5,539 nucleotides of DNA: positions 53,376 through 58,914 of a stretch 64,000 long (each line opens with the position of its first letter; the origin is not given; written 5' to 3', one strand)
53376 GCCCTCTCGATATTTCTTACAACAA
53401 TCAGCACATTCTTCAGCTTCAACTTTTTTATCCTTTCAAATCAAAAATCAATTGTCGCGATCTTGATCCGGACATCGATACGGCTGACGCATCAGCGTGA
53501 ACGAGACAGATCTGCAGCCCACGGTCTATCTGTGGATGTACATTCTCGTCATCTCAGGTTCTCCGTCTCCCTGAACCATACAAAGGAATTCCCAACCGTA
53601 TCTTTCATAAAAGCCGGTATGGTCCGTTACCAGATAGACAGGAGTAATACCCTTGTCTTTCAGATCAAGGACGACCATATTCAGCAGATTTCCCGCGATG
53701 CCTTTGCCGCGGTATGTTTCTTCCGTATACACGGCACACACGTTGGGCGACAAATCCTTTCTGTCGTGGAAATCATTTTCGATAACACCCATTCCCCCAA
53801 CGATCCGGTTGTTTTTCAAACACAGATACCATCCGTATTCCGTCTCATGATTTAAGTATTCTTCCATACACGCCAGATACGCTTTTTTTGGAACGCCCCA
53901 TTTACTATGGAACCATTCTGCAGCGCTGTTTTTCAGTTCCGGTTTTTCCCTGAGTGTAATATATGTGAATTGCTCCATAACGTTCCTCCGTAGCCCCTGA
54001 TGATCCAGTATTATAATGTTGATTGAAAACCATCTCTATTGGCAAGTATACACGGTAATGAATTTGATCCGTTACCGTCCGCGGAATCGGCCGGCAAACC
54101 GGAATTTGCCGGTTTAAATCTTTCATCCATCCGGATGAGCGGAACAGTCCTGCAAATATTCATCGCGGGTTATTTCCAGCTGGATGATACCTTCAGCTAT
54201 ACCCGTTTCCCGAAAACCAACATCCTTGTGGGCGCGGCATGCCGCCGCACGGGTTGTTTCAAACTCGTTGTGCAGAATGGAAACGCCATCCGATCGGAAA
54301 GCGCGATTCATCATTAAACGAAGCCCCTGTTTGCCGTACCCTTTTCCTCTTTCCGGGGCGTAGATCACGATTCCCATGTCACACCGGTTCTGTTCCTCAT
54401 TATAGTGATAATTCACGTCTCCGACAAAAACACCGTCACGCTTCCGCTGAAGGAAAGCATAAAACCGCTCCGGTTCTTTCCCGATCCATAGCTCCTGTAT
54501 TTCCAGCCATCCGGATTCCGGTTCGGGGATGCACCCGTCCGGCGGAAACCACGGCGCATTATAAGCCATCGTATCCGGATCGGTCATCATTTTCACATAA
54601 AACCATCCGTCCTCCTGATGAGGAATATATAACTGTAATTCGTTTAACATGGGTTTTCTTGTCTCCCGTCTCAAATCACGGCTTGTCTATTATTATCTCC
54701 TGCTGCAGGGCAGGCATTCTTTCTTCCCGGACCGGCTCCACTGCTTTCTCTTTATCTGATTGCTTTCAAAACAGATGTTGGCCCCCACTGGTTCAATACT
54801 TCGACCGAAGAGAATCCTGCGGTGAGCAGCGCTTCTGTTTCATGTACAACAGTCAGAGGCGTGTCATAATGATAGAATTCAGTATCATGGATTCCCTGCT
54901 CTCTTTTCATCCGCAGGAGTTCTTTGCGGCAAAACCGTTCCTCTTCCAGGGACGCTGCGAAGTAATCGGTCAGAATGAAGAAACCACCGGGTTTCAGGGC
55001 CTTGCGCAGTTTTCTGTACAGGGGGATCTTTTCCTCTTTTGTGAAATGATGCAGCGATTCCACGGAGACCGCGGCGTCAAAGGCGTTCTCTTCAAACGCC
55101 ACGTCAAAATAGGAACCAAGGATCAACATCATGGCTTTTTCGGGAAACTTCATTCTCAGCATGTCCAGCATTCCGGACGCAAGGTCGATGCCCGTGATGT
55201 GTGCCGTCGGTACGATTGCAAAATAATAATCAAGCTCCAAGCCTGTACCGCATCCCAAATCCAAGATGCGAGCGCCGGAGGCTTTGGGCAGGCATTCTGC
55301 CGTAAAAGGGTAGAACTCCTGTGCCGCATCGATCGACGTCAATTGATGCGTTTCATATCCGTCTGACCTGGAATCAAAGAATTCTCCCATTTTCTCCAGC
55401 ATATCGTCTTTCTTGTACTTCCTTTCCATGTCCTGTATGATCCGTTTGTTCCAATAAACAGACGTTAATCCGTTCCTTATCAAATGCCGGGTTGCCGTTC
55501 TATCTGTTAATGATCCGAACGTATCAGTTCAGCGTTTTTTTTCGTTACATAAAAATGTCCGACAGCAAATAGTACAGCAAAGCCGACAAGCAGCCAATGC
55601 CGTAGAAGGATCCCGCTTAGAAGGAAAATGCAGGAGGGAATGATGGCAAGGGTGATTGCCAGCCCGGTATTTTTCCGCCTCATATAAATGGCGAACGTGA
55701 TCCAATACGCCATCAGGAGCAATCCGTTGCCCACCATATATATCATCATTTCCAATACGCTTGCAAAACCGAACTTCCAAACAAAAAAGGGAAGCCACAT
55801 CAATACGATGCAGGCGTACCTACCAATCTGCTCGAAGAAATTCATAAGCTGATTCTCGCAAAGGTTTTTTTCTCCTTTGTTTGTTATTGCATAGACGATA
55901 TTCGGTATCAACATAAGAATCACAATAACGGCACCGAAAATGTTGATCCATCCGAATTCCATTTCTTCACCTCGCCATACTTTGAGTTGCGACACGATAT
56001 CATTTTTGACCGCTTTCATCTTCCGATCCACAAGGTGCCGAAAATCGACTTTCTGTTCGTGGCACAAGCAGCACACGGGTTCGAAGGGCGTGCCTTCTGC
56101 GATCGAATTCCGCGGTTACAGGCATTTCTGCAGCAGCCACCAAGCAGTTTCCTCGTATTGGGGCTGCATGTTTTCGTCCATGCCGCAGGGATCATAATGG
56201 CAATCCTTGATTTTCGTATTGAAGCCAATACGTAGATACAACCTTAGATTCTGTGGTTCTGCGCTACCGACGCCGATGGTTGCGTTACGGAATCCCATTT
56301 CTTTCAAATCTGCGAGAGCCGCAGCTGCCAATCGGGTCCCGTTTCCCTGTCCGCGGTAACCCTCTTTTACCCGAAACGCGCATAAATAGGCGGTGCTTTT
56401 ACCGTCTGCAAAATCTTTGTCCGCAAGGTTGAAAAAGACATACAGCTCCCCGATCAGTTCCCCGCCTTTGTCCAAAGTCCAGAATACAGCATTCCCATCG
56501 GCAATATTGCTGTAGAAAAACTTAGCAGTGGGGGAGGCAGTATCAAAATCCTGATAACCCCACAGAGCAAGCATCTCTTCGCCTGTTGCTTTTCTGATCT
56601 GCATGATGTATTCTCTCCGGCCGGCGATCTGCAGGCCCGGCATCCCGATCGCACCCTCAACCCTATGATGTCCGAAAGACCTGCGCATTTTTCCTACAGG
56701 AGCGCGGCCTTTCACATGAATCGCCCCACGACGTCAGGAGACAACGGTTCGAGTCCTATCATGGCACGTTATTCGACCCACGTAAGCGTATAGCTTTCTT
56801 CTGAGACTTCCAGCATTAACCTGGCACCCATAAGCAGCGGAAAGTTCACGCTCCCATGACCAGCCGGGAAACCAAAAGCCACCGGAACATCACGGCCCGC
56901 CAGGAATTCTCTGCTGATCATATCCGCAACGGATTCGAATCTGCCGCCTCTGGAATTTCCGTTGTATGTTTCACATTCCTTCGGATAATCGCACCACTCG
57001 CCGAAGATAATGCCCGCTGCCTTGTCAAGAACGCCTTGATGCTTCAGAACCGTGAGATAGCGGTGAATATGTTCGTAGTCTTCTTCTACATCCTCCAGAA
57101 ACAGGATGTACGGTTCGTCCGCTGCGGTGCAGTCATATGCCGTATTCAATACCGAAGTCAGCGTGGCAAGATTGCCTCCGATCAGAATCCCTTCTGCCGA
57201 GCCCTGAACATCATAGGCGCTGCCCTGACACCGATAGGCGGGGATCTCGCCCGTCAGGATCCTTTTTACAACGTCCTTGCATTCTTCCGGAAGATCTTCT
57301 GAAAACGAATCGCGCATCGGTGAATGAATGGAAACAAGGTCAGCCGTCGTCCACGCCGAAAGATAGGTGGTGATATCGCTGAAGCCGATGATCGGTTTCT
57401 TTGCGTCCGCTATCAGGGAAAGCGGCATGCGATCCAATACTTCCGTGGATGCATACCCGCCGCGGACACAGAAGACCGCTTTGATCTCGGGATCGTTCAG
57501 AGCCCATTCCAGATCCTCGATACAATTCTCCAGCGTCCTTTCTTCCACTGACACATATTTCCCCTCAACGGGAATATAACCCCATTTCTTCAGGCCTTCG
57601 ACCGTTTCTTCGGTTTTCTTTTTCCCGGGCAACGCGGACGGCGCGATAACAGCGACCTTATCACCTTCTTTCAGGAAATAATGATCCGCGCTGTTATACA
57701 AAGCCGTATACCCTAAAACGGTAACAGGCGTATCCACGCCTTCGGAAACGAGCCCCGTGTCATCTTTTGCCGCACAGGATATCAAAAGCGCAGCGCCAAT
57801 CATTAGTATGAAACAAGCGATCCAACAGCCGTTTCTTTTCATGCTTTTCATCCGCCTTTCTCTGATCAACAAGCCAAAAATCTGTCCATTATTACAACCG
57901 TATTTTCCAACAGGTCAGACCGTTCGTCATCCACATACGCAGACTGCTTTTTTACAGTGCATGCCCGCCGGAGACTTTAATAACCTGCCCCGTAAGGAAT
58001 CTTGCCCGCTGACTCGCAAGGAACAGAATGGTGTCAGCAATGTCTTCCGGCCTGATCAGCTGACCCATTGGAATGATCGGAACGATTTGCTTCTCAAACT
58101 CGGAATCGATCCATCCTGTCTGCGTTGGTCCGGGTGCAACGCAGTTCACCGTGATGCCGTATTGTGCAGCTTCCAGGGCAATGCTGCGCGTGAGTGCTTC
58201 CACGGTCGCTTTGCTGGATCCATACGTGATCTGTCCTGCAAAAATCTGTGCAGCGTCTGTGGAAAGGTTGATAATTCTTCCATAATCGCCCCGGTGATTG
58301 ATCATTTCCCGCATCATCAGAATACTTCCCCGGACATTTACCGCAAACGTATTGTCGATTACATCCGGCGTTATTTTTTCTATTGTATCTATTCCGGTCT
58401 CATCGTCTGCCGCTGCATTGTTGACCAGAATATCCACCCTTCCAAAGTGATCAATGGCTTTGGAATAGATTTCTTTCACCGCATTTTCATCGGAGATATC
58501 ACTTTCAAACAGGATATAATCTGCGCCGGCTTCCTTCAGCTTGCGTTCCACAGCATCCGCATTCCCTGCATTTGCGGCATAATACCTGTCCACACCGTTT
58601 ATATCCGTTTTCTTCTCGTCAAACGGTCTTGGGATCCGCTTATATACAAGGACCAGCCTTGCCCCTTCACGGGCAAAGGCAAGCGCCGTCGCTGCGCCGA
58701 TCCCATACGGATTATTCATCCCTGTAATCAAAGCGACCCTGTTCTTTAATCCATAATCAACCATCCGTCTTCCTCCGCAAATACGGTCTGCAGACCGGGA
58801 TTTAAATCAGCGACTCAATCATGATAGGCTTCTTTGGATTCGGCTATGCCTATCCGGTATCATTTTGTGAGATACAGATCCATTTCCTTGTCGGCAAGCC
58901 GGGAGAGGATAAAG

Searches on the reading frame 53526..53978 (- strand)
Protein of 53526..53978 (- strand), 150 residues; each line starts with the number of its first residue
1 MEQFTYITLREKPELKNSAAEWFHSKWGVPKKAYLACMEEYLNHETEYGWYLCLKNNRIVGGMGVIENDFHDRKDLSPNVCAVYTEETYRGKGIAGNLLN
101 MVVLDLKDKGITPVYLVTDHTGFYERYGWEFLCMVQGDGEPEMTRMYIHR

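Call 24: search_protein_families(library=pfam, proteins=[window:53526-53978:-], max_evalue=0.00001)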
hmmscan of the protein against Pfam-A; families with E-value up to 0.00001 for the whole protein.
window:53526-53978:- (150 aa): 4 families
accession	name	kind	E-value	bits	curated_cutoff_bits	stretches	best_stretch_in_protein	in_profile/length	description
PF13527.13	Acetyltransf_9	-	3.1e-11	43.8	25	1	44-131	36-126/127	Acetyltransferase (GNAT) domain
PF00583.31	Acetyltransf_1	-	3.2e-10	40.7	20.7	1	27-129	9-116/116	Acetyltransferase (GNAT) family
PF13508.13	Acetyltransf_7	-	1.1e-09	39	27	1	50-130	5-83/84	Acetyltransferase (GNAT) domain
PF13673.13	Acetyltransf_10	-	4.4e-07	30.4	23.6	1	36-137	20-115/128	Acetyltransferase (GNAT) domain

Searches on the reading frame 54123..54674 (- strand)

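Call 25: search_protein_families(library=pfam, proteins=[window:54123-54674:-], max_evalue=0.00001)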
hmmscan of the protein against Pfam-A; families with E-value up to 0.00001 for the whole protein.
window:54123-54674:- (183 aa): 2 families
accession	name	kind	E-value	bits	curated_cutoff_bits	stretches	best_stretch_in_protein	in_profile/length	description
PF13302.13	Acetyltransf_3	-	1.2e-13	52.4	25.4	1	20-155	9-138/138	Acetyltransferase (GNAT) domain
PF00583.31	Acetyltransf_1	-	8.3e-08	33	20.7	1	53-154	18-116/116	Acetyltransferase (GNAT) family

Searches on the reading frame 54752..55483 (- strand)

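Call 25: search_protein_families(library=pfam, proteins=[window:54752-55483:-], max_evalue=0.00001)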
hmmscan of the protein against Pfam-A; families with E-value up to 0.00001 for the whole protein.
window:54752-55483:- (243 aa): 7 families
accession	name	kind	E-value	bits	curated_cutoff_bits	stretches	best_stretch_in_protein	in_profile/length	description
PF08241.18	Methyltransf_11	-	1.2e-18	68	21.2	1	74-171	1-95/95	Methyltransferase domain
PF13649.12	Methyltransf_25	-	1.7e-18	67.5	27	1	73-167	1-97/97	Methyltransferase domain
PF08242.18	Methyltransf_12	-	1.3e-13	51.9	30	1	74-169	1-98/98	Methyltransferase domain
PF13489.12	Methyltransf_23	-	6.2e-12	46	27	1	60-188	12-133/164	Methyltransferase domain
PF13847.12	Methyltransf_31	-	1.8e-10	41.1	27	1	69-175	3-113/145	Methyltransferase domain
PF01209.24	Ubie_methyltran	-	5.1e-09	36.3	20.1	1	30-171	7-151/233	ubiE/COQ5 methyltransferase family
PF02353.26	CMAS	-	1.4e-06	28.3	27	1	50-176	42-169/273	Mycolic acid cyclopropane synthetase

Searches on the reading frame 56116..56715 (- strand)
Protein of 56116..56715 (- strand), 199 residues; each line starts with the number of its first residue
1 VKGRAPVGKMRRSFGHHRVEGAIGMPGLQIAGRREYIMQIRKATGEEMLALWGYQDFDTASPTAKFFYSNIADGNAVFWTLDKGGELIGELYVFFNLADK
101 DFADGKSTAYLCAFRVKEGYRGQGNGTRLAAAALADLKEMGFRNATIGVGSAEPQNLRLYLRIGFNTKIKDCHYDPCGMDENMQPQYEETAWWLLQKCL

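Call 25: search_protein_families(library=pfam, proteins=[window:56116-56715:-], max_evalue=0.00001)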
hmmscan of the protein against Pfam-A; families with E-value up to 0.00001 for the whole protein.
window:56116-56715:- (199 aa): 3 families
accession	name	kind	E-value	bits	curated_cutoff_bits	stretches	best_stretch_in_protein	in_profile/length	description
PF00583.31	Acetyltransf_1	-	4.2e-12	46.8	20.7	1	61-165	20-116/116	Acetyltransferase (GNAT) family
PF13673.13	Acetyltransf_10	-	5e-08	33.4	23.6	1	64-167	19-109/128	Acetyltransferase (GNAT) domain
PF13508.13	Acetyltransf_7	-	4.8e-07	30.5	27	1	76-166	3-83/84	Acetyltransferase (GNAT) domain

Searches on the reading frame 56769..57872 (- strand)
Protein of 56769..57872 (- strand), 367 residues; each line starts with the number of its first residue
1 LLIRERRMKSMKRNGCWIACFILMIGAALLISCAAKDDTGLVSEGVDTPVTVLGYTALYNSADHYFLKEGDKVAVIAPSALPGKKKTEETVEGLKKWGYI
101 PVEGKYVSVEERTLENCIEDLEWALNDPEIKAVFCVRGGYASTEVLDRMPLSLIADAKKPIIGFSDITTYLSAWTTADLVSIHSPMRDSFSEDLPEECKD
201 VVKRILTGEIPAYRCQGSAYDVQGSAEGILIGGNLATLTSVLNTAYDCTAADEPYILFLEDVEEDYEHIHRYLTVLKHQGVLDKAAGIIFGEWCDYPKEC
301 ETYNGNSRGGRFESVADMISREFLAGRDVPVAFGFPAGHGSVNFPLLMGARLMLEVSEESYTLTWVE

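Call 25: search_protein_families(library=pfam, proteins=[window:56769-57872:-], max_evalue=0.00001)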
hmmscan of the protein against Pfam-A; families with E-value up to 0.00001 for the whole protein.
window:56769-57872:- (367 aa): 2 families
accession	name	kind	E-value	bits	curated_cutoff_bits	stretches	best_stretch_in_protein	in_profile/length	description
PF17676.7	Peptidase_S66C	-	1.7e-27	96.8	23.7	1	227-352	1-118/120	LD-carboxypeptidase C-terminal domain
PF02016.21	Peptidase_S66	-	1.8e-25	89.8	25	1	73-183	1-120/121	LD-carboxypeptidase N-terminal domain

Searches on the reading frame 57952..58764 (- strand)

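Call 25: search_protein_families(library=pfam, proteins=[window:57952-58764:-], max_evalue=0.00001)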
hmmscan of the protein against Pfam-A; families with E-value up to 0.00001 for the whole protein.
window:57952-58764:- (270 aa): 3 families
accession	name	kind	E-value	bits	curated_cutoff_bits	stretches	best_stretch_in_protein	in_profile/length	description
PF13561.12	adh_short_C2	-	2.9e-53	181.3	27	1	65-267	30-234/236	Enoyl-(Acyl carrier protein) reductase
PF00106.31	adh_short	-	2.2e-41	141.9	26.6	1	63-224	31-192/195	short chain dehydrogenase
PF08659.16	KR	-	5.8e-07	30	22.6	1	21-195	11-163/180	KR domain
